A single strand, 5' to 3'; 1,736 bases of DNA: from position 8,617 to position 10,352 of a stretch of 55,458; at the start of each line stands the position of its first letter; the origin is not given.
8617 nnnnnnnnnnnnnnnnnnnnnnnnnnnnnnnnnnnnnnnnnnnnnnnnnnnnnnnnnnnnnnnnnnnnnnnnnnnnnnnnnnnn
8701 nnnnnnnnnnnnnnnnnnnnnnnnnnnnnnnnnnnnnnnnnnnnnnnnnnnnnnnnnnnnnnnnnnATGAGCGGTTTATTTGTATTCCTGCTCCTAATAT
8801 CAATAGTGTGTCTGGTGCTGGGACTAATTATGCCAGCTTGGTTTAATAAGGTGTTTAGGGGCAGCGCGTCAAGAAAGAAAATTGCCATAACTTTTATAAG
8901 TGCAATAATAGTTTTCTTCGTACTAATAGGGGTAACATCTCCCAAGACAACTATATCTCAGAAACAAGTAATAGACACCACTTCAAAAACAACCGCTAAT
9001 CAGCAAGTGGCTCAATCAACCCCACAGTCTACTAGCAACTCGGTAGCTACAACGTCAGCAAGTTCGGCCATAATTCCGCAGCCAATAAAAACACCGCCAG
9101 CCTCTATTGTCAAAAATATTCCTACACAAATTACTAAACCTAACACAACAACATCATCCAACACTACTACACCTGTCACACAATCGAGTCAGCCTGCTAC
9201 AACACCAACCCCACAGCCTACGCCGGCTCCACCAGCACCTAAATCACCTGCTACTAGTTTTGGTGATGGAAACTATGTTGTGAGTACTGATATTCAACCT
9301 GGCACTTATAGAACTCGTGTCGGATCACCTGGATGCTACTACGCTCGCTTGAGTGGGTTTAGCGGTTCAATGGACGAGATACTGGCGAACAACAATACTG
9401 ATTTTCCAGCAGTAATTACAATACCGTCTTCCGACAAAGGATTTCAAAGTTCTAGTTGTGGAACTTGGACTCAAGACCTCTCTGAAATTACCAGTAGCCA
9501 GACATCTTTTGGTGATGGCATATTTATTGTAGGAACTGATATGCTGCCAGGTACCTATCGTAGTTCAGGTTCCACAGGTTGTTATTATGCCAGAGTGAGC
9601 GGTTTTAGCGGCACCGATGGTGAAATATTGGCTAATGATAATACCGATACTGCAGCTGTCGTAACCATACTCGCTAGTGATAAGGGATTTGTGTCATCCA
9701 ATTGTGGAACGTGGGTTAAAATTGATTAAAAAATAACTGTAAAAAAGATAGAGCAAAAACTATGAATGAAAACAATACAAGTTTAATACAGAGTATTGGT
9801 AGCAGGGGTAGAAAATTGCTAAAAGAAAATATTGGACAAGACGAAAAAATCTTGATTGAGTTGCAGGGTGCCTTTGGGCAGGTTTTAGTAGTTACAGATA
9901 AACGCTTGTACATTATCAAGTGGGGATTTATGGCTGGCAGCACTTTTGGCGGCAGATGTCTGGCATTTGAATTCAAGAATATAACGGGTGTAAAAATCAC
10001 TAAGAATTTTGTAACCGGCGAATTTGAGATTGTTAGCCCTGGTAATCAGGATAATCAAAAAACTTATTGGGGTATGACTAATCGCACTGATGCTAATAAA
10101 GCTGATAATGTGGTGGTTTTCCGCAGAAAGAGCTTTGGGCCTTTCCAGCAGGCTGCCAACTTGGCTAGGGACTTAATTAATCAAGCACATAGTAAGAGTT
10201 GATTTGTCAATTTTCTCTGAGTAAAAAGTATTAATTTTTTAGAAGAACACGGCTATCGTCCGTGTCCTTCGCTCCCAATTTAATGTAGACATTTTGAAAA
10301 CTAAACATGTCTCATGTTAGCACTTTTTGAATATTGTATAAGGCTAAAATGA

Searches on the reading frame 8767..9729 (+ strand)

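Call 58: search_protein_families(library=pfam, proteins=[window:8767-9729:+], max_evalue=0.001)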
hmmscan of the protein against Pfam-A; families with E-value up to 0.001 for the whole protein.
window:8767-9729:+ (320 aa): 0 families

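Call 77: search_protein_families(library=ncbifam, proteins=[window:8767-9729:+], max_evalue=0.001)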
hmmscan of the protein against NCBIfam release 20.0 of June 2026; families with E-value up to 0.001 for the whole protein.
window:8767-9729:+ (320 aa): 1 family
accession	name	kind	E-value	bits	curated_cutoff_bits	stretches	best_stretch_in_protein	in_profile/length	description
NF053833.1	Rv1352_Rv1906c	domain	1.5e-50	169.4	25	2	165-236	2-75/76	Rv1352/Rv1906c domain-containing protein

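Call 78: search_protein_families(library=padloc, proteins=[window:8767-9729:+], max_evalue=0.001)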
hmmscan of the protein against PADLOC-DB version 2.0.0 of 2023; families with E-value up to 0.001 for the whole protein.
window:8767-9729:+ (320 aa): 0 families

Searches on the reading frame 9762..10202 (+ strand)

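Call 58: search_protein_families(library=pfam, proteins=[window:9762-10202:+], max_evalue=0.001)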
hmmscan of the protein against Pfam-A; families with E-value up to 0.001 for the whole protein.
window:9762-10202:+ (146 aa): 1 family
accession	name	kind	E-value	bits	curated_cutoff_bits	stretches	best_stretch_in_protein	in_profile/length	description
PF14470.12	bPH_3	-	0.0007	20.5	23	1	27-97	4-75/95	Bacterial PH domain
